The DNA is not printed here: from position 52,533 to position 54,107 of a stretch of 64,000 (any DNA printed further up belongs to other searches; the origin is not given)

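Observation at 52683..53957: AT-rich, highly divergent bacterial-type MetK homologue with degenerate active-site motifs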

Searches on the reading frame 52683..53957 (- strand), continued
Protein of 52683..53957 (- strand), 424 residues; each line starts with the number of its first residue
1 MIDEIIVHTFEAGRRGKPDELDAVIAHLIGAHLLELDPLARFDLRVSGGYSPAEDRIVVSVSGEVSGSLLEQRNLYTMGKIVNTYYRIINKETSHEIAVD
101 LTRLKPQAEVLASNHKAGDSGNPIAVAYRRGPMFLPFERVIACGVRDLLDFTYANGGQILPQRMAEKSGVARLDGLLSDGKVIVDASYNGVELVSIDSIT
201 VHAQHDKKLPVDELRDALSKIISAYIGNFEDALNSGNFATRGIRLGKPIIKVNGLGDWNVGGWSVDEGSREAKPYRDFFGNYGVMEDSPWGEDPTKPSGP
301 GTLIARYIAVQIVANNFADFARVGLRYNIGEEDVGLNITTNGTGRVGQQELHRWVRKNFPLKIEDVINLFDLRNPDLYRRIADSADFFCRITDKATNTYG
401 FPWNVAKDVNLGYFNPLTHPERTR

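Call 25: predict_structure(alignment_id=A1)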
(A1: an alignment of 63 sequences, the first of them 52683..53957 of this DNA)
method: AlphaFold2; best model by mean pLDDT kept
length: 424 residues; sequences in the alignment: 63
mean_pLDDT: 90.2   pTM: 0.91
mean pLDDT of the five models: 90.2, 89.7, 89.3, 89.2, 89.1
residues with pLDDT >= 90: 322; 70-90: 61; 50-70: 36; < 50: 5
segments of 3 or more residues with pLDDT < 50: 421-424
pLDDT, mean of each block of 10 residues (from residue 1): 93 95 97 96 95 95 94 87 95 89 90 74 95 94 96 82 93 95 97 98 97 98 96 80 93 97 84 73 83 94 97 96 95 96 98 97 95 96 93 60 82 61 40
secondary structure, 60 per line:
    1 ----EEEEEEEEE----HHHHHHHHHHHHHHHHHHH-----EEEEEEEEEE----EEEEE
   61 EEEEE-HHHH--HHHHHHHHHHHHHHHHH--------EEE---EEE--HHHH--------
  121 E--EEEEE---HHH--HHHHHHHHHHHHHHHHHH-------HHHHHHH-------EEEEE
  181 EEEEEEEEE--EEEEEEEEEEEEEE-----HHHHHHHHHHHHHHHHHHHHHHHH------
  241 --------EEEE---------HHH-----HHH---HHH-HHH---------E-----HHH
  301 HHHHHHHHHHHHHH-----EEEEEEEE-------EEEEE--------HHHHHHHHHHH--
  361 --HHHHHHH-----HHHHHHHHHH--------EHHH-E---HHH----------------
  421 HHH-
elements in order: E5-13 H18-36 E42-51 E56-65 H67-70 H73-89 E98-100 E104-106 H109-112 E124-128 H137-154 H162-168 E176-189 E192-205 H211-234 E249-252 H298-314 E320-327 E335-339 H348-358 H363-369 H375-384

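Call 26: find_encoding_contigs(protein=P0115, flank=10000, max_places=1)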
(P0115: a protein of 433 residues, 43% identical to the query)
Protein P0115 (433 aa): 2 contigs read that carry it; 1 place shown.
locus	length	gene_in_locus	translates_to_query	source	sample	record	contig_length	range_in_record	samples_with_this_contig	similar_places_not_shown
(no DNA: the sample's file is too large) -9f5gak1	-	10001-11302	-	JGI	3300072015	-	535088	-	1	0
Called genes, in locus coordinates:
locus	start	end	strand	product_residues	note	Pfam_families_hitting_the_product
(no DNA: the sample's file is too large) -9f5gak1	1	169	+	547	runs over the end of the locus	PF01921:tRNA-synt_1f, PF01406:tRNA-synt_1e (faint)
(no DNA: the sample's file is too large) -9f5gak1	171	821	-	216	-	-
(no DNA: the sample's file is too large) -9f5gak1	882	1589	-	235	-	PF09754:PAC2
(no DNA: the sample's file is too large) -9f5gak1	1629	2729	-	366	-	PF13672:PP2C_2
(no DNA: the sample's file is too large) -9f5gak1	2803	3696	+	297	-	PF00557:Peptidase_M24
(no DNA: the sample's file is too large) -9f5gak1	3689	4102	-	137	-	PF00571:CBS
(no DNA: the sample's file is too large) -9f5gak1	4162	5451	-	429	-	PF00152:tRNA-synt_2 (faint), PF01409:tRNA-synt_2d, PF13393:tRNA-synt_His, PF00587:tRNA-synt_2b (weak), PF03129:HGTP_anticodon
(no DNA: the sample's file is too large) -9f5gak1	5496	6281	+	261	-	-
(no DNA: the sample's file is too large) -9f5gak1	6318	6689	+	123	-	-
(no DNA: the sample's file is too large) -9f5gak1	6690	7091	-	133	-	PF01850:PIN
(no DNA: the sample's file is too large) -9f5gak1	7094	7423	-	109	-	-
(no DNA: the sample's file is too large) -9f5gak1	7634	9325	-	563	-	PF00749:tRNA-synt_1c, PF03950:tRNA-synt_1c_C, PF20974:tRNA-synt_1c_C2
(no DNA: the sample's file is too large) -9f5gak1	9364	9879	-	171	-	-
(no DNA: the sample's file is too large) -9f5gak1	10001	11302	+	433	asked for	PF02773:S-AdoMet_synt_C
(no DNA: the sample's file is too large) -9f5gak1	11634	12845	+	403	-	PF00589:Phage_integrase (weak)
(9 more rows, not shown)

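Call 27: find_encoding_contigs(protein=P0108, flank=10000, max_places=2)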
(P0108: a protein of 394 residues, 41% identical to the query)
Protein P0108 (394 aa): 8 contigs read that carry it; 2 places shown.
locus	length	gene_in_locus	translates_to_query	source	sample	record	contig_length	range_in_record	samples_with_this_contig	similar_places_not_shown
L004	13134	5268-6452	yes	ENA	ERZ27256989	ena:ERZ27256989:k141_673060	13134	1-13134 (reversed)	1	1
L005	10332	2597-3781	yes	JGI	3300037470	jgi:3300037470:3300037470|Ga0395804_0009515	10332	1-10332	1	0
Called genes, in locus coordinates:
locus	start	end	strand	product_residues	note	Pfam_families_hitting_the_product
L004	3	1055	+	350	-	PF09587:PGA_cap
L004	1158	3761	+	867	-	PF17210:SdrD_B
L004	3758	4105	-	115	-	PF14079:DUF4260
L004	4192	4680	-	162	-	PF06414:Zeta_toxin (weak), PF13238:AAA_18, PF13671:AAA_33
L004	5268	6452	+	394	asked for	PF02773:S-AdoMet_synt_C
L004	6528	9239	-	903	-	PF00873:ACR_tran, PF02355:SecD_SecF_C (weak)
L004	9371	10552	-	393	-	PF00814:TsaD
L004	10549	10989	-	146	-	PF02367:TsaE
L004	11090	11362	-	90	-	PF00216:Bac_DNA_binding, PF18291:HU-HIG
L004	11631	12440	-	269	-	PF00149:Metallophos, PF13277:YmdB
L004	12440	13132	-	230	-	?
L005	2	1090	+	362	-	?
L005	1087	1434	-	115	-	PF14079:DUF4260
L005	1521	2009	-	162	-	PF06414:Zeta_toxin (weak), PF13238:AAA_18, PF13671:AAA_33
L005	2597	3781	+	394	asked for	PF02773:S-AdoMet_synt_C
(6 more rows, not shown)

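Call 29: search_protein_representatives(alignment_id=A1)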
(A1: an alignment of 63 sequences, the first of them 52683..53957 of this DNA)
Query: 63 sequences, 395 profile positions. Proteins with E-value up to 0.001 (for the whole library): 3374; up to 1e-10: 1490; up to 1e-30: 91. The best 150 are listed.
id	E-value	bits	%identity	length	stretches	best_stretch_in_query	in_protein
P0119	1.6e-166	570.5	-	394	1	1-390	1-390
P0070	9.4e-158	541.7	-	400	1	3-394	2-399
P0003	1.2e-155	534.7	-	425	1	1-391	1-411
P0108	5.2e-155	532.6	-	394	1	1-389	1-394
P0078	2.8e-149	513.7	-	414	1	2-390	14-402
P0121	1.9e-143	494.6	-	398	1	2-389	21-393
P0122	4.1e-143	493.5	-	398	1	3-393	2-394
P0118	1.0e-139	482.3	-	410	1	1-391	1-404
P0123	7.6e-138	476.1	-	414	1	3-390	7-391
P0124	7.7e-138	476.1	-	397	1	1-391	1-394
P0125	5.5e-137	473.3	-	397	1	3-391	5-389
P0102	6.1e-137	473.1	-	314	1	86-390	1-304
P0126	2.0e-136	471.4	-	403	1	1-389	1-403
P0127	2.3e-134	464.6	-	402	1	1-390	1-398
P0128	9.6e-134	462.6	-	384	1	1-388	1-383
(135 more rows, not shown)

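Call 31: fold_search(model_id=the predicted structure, library=pdb)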
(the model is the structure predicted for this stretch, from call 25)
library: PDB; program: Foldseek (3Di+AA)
matches with E <= 10: 633; with E <= 0.001: 165
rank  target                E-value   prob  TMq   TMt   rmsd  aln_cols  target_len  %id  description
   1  9qpo_A                2.1e-26  1.00  0.73  0.83   4.4       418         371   22  CryoEM structure of human MATa2 in complex with MATBv2 at 2.6 A resolution (released 2026-04-08)
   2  5h9u_A                3.9e-26  1.00  0.73  0.78   4.3       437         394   21  Crystal structure of a thermostable methionine adenosyltransferase (released 2017-01-18)
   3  8jzh_A                8.1e-26  1.00  0.72  0.78   4.5       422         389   22  C. glutamicum S-adenosylmethionine synthase (released 2023-10-25)
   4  6vd1_B                1.6e-25  1.00  0.75  0.81   3.6       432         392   23  Crystal structure of Arabidopsis thaliana S-adenosylmethionine Synthase 2 (AtMAT2) in complex with S-adenosylmethionin (released 2020-02-26)
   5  7rw5_A                1.6e-25  1.00  0.74  0.82   4.1       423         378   23  Crystal structure of human methionine adenosyltransferase 2A (MAT2A) in complex with SAM and allosteric inhibitor Comp (released 2022-03-23)
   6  6fwb_D                1.7e-25  1.00  0.74  0.85   3.6       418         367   23  Crystal structure of Mat2A at 1.79 Angstron resolution (released 2019-03-27)
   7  6faj_A                1.7e-25  1.00  0.74  0.84   4.1       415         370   23  The structure of Human Methionine Adenosyltransferase II in apo state (released 2019-02-06)
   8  8jzg_C                2.0e-25  1.00  0.75  0.82   4.2       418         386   21  C. glutamicum S-adenosylmethionine synthase co-crystallized with Adenosine, triphosphate, and SAM (released 2023-10-25)
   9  7lo2_C                2.0e-25  1.00  0.72  0.81   4.4       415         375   21  S-adenosylmethionine synthetase cocrystallized with CTP (released 2021-03-31)
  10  6fbp_A                2.4e-25  1.00  0.75  0.83   4.0       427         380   23  Human Methionine Adenosyltransferase II mutant (S114A) in P22121 crystal form (released 2019-01-30)
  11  5a19                  2.7e-25  1.00  0.74  0.84   3.7       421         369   23  The structure of MAT2A in complex with PPNP. (released 2016-02-17)
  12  4odj                  2.8e-25  1.00  0.75  0.82   3.5       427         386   22  Crystal structure of a putative S-adenosylmethionine synthetase from Cryptosporidium hominis in complex with S-adenosyl- (released 2014-03-05)
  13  6vd1_A                2.8e-25  1.00  0.75  0.81   5.2       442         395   23  Crystal structure of Arabidopsis thaliana S-adenosylmethionine Synthase 2 (AtMAT2) in complex with S-adenosylmethionin (released 2020-02-26)
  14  8p4h_D                3.0e-25  1.00  0.74  0.83   3.7       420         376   23  Crystal structure of human methionine adenosyltransferase 2A (MAT2A) in complex with SAM and allosteric compound IDEAY (released 2023-08-30)
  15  5t8s_A                3.1e-25  1.00  0.75  0.81   3.7       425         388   20  Crystal Structure of a S-adenosylmethionine Synthase from Neisseria gonorrhoeae with bound S-adenosylmethionine, AMP,  (released 2016-09-28)
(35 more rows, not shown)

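Call 35: find_related_loci(query=A1, collection=genome_contigs, flank=10000)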
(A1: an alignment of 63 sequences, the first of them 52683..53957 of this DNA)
Query A1 (424 aa) in genome_contigs; peptide patterns used: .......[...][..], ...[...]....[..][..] (x = any residue, [..] = any of these).
98 stretches matched a pattern; 30 encode a relative of the query (tblastn E <= 1e-3); 30 distinct loci.
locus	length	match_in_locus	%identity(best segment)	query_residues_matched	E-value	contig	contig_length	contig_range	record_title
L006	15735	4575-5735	52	2-404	4e-130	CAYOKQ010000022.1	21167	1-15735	MAG TPA_asm: uncultured Methanosarcinales archaeon isolate binchicken_co125_1105 genome assembly, contig: NODE_4993_leng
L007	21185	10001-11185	53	1-404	1e-126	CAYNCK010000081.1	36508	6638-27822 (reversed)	MAG TPA_asm: uncultured Methanosarcinales archaeon isolate binchicken_co203_103 genome assembly, contig: k141_2819426, w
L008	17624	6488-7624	51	4-405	2e-123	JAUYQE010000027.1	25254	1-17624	MAG: Nanoarchaeota archaeon isolate C4_metabat.bin.89 C4_k141_642313, whole genome shotgun sequence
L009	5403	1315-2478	52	2-404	6e-124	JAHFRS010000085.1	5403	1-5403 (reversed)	MAG: archaeon isolate nzgw58 NODE_13069_length_5404_cov_4.890592, whole genome shotgun sequence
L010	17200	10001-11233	50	4-422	7e-123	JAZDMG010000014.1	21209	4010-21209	MAG: archaeon isolate MEGAHIT-group-0.639 k141_13073203, whole genome shotgun sequence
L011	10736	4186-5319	52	4-404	3e-122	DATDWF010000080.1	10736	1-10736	MAG TPA_asm: Candidatus Nanoarchaeia archaeon isolate SMAG_U8103 k141_1218237, whole genome shotgun sequence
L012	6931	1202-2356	52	2-404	7e-122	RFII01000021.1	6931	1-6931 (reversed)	MAG: Candidatus Woesearchaeota archaeon isolate J072 k99_311368, whole genome shotgun sequence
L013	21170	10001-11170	50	2-409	2e-121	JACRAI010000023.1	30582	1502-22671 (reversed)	MAG: archaeon isolate NC_groundwater_1589_Pr3_B-0.1um_32_8 SR-2_scaffold_141_561545, whole genome shotgun sequence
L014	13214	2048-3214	52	4-409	4e-121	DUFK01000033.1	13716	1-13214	MAG TPA_asm: Nanoarchaeota archaeon isolate UBA10106 contig_21049, whole genome shotgun sequence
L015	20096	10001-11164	51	1-404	1e-119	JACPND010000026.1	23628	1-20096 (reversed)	MAG: Candidatus Woesearchaeota archaeon isolate NC_groundwater_566_Ag_S-0.1um_44_11 S35_SO-1_scaffold_229077, whole geno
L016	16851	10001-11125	53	4-388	3e-119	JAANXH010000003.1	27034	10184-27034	MAG: Candidatus Woesearchaeota archaeon isolate SuakinDeep_MAG79_5 MAG795_3, whole genome shotgun sequence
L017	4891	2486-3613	48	2-388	6e-112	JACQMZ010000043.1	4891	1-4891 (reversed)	MAG: Candidatus Woesearchaeota archaeon isolate NC_groundwater_1242_Ag_S-0.1um_49_30 S_p1_S3_coassembly_k141_695581, who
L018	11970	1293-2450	49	4-404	2e-111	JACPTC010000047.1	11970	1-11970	MAG: Candidatus Woesearchaeota archaeon isolate NC_groundwater_722_Ag_S-0.2um_37_15 S36_SO-2_scaffold_411099, whole geno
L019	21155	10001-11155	45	2-404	2e-108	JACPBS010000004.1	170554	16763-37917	MAG: Candidatus Woesearchaeota archaeon isolate NC_groundwater_263_Ag_S-0.2um_45_10 S5_GD2017_2_S2_scaffold_71, whole ge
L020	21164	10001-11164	48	2-404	1e-108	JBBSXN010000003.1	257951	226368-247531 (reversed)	MAG: Nanoarchaeota archaeon isolate H43-bin083_1 H43_bin083_1_000000000003, whole genome shotgun sequence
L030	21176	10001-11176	43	4-408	1e-88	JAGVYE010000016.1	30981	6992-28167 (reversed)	Candidatus Woesearchaeota archaeon isolate RIFCSPHIGHO2_02_FULL_38_13 rifcsphigho2_02_scaffold_3509, whole genome shotgu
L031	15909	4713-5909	47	1-404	5e-103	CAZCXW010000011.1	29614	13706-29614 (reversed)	MAG TPA_asm: uncultured Methanosarcinales archaeon isolate binchicken_co38_1374 genome assembly, contig: NODE_3211_lengt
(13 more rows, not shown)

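Call 49: find_encoding_contigs(protein=P0001, flank=1000, max_places=3)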
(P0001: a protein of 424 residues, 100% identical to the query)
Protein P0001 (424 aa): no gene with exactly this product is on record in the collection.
